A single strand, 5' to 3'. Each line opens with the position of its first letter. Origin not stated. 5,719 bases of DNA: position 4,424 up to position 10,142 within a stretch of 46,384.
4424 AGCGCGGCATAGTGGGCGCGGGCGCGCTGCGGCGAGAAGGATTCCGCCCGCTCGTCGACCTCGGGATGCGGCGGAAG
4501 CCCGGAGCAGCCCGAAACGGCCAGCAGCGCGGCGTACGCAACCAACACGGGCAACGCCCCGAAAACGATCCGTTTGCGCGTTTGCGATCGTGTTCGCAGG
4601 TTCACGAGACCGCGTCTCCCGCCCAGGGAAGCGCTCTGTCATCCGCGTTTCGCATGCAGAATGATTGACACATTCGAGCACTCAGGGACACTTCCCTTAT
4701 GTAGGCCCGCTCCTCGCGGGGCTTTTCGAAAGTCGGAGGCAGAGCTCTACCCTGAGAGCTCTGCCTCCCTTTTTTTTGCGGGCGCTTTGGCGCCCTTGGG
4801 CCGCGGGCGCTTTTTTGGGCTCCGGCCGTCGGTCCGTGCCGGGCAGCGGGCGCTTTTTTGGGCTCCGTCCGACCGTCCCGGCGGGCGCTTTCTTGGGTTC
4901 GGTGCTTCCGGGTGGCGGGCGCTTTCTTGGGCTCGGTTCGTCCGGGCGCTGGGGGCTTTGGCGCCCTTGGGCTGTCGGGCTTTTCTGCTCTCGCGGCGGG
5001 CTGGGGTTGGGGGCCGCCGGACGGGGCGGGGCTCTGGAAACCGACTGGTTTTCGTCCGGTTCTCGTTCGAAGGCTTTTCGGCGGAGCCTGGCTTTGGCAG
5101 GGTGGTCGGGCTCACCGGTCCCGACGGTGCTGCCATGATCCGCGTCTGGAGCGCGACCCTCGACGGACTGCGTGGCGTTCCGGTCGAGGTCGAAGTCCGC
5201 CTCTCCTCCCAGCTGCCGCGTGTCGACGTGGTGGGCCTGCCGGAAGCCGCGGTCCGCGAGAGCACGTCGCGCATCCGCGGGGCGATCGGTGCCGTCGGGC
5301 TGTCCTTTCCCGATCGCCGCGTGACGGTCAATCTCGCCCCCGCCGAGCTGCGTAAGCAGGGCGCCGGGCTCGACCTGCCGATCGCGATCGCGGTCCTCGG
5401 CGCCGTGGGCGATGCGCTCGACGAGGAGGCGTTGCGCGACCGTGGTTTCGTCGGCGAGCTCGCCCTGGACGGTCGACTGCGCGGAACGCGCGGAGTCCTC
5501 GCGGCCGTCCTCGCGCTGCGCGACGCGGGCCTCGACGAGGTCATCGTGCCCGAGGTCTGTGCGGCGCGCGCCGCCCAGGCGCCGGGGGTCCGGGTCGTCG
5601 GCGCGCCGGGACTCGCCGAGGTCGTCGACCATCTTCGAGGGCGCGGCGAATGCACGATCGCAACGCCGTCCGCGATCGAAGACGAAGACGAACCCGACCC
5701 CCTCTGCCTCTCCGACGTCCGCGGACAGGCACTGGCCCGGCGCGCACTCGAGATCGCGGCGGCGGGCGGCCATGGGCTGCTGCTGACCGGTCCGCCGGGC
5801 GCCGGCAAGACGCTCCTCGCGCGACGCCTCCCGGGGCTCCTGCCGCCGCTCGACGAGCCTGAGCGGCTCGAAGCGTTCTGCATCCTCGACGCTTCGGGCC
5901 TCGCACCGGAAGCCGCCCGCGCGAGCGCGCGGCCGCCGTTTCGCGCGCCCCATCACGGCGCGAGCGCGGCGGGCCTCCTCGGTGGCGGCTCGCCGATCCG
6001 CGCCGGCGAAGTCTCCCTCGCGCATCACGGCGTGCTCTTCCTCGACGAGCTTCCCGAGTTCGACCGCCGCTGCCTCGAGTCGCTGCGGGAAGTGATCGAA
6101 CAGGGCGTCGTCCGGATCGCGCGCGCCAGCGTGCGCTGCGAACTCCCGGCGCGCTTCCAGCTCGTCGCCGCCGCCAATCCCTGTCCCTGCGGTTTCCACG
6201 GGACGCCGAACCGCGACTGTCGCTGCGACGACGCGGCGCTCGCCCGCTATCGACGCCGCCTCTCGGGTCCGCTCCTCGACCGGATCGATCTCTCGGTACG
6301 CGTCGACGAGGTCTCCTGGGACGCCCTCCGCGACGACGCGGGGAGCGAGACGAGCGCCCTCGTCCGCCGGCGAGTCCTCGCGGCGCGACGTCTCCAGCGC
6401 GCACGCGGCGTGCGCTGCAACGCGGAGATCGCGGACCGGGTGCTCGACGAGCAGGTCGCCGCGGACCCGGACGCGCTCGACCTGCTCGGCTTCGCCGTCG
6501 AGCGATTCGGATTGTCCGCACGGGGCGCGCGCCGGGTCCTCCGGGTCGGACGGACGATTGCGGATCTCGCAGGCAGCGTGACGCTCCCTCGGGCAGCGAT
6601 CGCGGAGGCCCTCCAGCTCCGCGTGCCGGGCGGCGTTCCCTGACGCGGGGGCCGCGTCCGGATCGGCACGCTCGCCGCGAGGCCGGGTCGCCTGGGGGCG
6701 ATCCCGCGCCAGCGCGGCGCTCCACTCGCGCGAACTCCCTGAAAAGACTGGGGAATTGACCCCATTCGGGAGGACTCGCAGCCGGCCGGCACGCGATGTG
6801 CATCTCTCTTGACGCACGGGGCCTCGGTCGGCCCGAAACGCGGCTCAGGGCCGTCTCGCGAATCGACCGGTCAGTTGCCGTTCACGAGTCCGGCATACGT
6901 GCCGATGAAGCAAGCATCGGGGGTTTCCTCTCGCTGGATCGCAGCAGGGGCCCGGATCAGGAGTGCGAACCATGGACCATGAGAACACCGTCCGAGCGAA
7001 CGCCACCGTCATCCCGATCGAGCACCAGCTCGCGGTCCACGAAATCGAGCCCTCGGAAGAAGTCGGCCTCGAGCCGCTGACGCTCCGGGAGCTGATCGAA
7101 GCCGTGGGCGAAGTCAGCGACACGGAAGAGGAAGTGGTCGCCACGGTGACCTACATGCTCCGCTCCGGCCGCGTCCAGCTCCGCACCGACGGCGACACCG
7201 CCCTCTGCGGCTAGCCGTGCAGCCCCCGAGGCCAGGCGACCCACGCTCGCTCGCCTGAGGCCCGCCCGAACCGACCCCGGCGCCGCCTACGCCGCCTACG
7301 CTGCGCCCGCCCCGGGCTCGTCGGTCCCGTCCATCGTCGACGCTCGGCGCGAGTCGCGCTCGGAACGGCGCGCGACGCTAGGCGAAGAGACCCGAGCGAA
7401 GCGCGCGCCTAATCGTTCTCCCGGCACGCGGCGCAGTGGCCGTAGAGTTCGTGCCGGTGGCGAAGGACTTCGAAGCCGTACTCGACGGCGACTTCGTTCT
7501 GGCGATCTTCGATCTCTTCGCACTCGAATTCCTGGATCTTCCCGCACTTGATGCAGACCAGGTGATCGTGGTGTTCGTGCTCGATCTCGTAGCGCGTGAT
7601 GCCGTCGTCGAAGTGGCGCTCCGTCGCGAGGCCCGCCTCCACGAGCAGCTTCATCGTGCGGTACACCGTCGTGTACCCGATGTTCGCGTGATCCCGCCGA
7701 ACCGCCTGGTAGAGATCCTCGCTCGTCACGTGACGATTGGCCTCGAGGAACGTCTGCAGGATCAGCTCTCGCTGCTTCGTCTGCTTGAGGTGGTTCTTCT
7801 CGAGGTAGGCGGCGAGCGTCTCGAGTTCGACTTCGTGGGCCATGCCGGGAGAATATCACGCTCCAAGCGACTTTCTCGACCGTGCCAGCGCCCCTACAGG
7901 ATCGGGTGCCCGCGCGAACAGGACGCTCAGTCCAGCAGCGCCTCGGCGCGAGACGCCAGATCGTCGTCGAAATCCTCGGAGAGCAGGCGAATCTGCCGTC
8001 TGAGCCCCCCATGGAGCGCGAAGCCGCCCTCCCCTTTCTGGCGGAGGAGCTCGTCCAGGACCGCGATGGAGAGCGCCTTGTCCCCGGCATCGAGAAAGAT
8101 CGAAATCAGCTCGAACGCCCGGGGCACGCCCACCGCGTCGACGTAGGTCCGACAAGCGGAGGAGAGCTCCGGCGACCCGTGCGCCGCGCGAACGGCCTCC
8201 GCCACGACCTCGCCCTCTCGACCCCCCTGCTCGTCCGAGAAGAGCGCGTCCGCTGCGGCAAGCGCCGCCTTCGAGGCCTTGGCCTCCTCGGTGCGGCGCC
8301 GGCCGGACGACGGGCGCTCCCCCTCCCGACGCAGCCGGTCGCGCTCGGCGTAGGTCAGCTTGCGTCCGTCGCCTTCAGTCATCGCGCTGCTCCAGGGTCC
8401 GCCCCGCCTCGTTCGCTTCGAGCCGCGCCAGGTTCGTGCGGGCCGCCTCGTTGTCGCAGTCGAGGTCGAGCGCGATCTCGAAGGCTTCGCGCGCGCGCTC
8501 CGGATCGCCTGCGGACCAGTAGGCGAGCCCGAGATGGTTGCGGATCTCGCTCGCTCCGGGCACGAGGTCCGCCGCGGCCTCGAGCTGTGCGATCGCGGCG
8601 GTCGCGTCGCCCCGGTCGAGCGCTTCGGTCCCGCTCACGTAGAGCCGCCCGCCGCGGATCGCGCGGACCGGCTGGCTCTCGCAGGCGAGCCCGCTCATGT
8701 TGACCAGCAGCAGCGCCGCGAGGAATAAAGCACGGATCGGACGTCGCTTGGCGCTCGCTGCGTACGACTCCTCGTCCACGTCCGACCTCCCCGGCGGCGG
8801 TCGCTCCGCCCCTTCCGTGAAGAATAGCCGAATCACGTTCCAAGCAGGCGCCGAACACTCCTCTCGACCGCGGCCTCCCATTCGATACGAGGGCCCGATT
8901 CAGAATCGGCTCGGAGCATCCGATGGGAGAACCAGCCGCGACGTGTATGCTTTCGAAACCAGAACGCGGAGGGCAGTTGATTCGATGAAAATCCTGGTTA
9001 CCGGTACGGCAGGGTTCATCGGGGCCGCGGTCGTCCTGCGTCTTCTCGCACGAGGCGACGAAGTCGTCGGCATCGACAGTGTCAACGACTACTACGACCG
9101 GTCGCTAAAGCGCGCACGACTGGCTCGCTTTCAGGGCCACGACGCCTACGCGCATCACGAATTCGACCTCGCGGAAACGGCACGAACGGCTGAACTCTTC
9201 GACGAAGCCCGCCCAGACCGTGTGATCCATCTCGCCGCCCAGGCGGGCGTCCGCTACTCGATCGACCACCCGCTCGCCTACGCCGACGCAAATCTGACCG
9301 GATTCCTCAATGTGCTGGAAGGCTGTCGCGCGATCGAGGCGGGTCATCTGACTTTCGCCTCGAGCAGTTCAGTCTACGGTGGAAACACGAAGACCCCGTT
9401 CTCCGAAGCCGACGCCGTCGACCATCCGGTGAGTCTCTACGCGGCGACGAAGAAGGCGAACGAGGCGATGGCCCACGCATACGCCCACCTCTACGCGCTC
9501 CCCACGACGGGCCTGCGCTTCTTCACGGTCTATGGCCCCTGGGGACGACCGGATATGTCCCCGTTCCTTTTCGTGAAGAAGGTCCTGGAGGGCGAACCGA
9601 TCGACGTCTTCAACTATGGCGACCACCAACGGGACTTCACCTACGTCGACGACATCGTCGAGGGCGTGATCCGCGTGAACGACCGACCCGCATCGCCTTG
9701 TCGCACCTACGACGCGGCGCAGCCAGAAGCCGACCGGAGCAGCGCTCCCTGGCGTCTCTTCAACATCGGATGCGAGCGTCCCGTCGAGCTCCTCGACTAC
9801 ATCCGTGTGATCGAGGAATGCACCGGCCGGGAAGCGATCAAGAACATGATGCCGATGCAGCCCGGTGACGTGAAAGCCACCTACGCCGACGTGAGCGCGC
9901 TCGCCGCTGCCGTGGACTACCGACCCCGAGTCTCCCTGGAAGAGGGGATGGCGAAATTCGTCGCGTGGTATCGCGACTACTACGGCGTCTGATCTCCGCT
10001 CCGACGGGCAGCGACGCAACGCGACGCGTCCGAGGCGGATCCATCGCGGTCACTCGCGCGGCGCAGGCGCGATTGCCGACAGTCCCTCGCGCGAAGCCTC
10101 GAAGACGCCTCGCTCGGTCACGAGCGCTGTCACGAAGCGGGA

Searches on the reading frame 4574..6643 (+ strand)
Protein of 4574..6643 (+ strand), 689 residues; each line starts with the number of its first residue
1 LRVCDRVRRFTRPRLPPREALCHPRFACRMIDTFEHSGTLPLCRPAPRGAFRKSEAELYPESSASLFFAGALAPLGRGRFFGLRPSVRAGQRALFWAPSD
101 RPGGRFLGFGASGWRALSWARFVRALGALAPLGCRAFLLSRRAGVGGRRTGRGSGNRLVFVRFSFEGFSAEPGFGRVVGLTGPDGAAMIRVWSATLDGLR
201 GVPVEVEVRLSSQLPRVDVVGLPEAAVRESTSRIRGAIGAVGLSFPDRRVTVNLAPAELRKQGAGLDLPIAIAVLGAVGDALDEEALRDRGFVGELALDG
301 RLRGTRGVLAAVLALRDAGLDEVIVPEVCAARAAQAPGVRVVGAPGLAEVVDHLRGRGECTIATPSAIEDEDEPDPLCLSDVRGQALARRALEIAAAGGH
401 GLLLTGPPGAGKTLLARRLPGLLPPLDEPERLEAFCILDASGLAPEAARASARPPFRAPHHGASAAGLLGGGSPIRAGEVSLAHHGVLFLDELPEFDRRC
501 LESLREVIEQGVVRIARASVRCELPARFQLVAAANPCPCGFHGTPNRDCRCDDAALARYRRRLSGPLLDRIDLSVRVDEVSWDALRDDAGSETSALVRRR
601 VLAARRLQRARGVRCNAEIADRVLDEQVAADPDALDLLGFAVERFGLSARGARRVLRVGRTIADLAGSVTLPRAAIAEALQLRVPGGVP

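Call 61: search_protein_families(library=pfam, proteins=[window:4574-6643:+], max_evalue=0.0001)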
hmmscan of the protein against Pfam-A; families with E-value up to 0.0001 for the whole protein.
window:4574-6643:+ (689 aa): 6 families
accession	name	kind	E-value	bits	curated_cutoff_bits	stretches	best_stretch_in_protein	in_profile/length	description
PF01078.27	Mg_chelatase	-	6.3e-81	271.1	20.3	1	379-582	2-204/207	Magnesium chelatase, subunit ChlI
PF13541.12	ChlI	-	1e-35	122.7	27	1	206-327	1-119/121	Subunit ChlI of Mg-chelatase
PF13335.12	Mg_chelatase_C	-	2.9e-23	82.7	26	1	592-683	2-94/94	Magnesium chelatase, subunit ChlI C-terminal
PF00493.29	MCM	-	4.4e-12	46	23.3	1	475-573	112-200/224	MCM P-loop domain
PF07728.20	AAA_5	-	2.9e-06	27.8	22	0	402-423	2-23/139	AAA domain (dynein-related subfamily)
PF00158.32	Sigma54_activat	-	1.7e-05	25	20.2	0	394-535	17-142/168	Sigma-54 interaction domain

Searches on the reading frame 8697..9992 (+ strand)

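Call 8: search_protein_families(library=pfam, proteins=[window:8697-9992:+], max_evalue=0.0001)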
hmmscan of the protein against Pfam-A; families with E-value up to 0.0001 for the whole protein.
window:8697-9992:+ (431 aa): 6 families
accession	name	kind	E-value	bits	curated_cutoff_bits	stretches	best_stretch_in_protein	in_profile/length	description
PF01370.27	Epimerase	-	1.7e-54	185.2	20.9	1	99-333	1-230/240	NAD dependent epimerase/dehydratase family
PF16363.11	GDP_Man_Dehyd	-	1.4e-50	173.1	27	1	100-420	1-331/332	GDP-mannose 4,6 dehydratase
PF04321.23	RmlD_sub_bind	-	3.3e-19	69.5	27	1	97-333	1-202/287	RmlD substrate binding domain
PF01073.25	3Beta_HSD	-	1.6e-14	54.1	22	1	100-322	1-223/280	3-beta hydroxysteroid dehydrogenase/isomerase family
PF02719.21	Polysacc_synt_2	-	3.6e-07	30.1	20.2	1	99-223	1-128/293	Polysaccharide biosynthesis protein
PF07993.18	NAD_binding_4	-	2.5e-06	27.3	20.1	0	174-274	90-203/258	Male sterility protein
